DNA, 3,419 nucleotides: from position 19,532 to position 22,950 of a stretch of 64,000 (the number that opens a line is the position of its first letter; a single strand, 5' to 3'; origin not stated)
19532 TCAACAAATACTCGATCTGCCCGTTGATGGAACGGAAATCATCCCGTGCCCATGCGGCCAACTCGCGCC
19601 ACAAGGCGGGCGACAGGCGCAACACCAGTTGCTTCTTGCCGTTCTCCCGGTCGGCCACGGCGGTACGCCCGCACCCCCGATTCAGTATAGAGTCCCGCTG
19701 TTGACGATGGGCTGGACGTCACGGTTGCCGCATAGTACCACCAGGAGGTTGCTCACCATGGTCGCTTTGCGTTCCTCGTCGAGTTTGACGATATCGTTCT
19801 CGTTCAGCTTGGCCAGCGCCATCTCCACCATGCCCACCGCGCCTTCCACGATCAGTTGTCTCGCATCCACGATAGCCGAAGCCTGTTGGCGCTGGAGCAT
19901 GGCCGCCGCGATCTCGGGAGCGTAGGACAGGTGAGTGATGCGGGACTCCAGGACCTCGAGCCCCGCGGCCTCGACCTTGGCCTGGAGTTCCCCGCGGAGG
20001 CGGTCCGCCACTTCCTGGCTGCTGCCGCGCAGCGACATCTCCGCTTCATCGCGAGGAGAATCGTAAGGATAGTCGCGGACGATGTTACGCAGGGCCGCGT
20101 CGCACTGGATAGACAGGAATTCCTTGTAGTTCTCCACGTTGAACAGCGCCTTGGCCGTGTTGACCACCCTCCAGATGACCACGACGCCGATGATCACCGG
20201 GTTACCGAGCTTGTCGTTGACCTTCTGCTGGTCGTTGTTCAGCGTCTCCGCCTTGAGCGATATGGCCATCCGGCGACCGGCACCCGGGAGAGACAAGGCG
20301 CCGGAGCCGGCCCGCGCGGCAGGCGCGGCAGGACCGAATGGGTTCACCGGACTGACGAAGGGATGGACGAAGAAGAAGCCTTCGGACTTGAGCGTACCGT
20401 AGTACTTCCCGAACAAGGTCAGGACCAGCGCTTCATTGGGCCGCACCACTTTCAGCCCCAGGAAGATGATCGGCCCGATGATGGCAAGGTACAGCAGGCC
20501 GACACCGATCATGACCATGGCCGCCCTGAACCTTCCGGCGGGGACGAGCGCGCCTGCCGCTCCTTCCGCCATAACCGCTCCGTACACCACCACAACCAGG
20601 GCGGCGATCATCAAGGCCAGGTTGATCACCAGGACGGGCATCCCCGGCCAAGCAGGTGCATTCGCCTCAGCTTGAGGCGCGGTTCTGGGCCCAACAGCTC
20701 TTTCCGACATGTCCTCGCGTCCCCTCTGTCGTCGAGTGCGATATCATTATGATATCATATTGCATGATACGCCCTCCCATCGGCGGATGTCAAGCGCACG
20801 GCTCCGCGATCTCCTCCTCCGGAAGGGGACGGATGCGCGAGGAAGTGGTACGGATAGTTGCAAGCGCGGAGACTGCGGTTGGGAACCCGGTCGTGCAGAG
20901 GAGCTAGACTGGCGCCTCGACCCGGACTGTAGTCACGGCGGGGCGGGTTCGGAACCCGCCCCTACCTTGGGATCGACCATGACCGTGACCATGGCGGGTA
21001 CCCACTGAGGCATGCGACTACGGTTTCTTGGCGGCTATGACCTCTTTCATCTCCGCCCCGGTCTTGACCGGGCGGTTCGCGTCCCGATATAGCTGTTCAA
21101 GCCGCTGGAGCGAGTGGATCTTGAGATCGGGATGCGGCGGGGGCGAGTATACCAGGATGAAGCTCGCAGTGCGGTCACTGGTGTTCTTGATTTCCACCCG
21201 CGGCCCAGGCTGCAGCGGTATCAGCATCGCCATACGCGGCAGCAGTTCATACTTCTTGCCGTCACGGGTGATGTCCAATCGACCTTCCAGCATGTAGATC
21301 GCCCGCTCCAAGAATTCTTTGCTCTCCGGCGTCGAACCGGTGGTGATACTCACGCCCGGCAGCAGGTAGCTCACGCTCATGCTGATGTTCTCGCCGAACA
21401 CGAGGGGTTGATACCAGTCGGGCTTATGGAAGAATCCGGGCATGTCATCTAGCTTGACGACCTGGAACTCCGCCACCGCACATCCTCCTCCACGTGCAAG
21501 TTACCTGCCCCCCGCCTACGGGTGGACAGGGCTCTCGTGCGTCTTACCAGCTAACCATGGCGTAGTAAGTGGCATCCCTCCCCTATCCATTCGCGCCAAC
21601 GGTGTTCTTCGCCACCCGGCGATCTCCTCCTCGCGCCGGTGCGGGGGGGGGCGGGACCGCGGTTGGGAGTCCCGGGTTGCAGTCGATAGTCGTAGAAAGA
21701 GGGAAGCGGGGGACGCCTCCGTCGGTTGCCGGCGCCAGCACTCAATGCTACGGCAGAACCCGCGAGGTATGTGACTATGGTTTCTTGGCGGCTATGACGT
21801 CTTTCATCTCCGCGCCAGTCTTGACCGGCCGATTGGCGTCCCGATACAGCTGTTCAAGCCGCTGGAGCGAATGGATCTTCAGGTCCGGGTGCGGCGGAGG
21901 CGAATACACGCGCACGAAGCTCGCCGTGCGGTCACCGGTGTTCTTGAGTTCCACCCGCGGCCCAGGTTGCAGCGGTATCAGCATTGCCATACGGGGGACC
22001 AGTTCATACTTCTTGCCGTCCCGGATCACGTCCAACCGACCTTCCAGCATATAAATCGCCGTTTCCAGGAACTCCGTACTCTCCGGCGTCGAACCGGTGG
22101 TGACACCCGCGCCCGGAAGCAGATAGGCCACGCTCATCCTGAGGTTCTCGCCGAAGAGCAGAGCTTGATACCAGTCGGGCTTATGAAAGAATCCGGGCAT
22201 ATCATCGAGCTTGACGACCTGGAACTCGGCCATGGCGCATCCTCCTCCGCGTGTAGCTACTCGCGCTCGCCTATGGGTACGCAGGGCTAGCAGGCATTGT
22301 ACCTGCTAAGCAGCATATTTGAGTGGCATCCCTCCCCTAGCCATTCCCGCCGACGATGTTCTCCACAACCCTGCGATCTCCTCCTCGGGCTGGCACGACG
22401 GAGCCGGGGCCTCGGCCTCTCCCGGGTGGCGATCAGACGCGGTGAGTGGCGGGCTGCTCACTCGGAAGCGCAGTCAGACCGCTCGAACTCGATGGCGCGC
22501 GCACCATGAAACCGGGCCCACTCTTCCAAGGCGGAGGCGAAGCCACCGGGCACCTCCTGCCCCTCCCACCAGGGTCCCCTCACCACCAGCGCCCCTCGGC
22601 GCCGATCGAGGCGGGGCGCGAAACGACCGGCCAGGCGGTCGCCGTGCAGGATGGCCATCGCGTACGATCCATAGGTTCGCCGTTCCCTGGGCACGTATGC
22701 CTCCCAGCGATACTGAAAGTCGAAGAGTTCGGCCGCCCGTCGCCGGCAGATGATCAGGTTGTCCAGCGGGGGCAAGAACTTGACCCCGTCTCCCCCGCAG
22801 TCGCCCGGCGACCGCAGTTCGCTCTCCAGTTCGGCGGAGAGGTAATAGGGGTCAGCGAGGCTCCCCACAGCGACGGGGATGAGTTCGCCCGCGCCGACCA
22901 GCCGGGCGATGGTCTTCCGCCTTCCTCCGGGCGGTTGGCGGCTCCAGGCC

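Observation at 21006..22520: Recent tandem duplication of a cupin gene together with a conserved, structured 5' leader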

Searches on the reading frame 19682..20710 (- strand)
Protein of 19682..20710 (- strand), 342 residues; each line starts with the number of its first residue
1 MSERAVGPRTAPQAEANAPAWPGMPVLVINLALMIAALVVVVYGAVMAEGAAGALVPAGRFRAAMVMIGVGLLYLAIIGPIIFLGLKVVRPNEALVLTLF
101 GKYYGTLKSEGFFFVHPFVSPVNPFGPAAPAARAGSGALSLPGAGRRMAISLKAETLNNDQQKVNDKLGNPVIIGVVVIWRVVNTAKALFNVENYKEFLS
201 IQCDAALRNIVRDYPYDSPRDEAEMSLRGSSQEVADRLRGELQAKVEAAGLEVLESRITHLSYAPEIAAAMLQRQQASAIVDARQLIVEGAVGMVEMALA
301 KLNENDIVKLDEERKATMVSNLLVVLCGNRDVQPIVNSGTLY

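Call 7: search_protein_families(library=pfam, proteins=[window:19682-20710:-], max_evalue=0.01)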
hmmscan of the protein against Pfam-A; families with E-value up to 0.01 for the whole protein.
window:19682-20710:- (342 aa): 1 family
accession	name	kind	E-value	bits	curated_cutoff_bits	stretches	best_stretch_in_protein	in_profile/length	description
PF01145.31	Band_7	-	2e-24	87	23.6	1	87-285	1-169/176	SPFH domain / Band 7 family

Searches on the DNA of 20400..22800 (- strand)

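Call 6: search_rna_families(source=window, start=20400, end=22800, threshold=evalue, max_evalue=10)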
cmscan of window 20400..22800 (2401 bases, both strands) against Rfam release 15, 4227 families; matches with E-value up to 10: 3.
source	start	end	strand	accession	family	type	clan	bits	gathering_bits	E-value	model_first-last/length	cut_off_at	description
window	20936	20966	-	RF03298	mir-4488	Gene; miRNA;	-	25.8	71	0.81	1-62/62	no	mir-4488 microRNA precursor family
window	22281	22344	+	RF04354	Plastid-ycf2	Cis-reg;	-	15.9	65.7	9.8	1-75/75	no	Plastid-ycf2 5UTR RNA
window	20401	20573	-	RF00090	SNORA74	Gene; snRNA; snoRNA; HACA-box;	CL00043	13.2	71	2.4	1-201/201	no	Small nucleolar RNA SNORA74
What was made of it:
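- On Any Rfam 15 family (including NiCo/czcD, yybP-ykoY, M-box): Region 20400-22800 at E<=10 gives only three chance hits far below gathering (call 6).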

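Call 46: search_rna_families(sources=[L007, L008, L003, L006, L014], threshold=evalue, max_evalue=1)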
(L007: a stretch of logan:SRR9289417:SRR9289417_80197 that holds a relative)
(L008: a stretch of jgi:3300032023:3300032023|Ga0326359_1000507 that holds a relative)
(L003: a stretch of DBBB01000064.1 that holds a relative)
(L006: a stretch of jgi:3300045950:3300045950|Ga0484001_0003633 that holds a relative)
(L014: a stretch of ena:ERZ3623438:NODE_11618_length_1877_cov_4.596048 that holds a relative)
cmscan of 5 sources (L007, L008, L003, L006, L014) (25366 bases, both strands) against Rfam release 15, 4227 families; matches with E-value up to 1: 2.
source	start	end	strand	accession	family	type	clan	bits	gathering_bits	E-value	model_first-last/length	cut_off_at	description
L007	335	383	-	RF01059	mir-598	Gene; miRNA;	-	24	69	0.61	1-80/80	no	mir-598 microRNA precursor family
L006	1376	1446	+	RF00223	IRES_Bip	Cis-reg; IRES;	-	18.8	40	0.067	1-263/263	no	bip internal ribosome entry site (IRES)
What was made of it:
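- On Any Rfam 15 family (including NiCo/czcD, yybP-ykoY, M-box): L003, L006, L007, L008 and L014 at E<=1 give nothing relevant (call 46).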
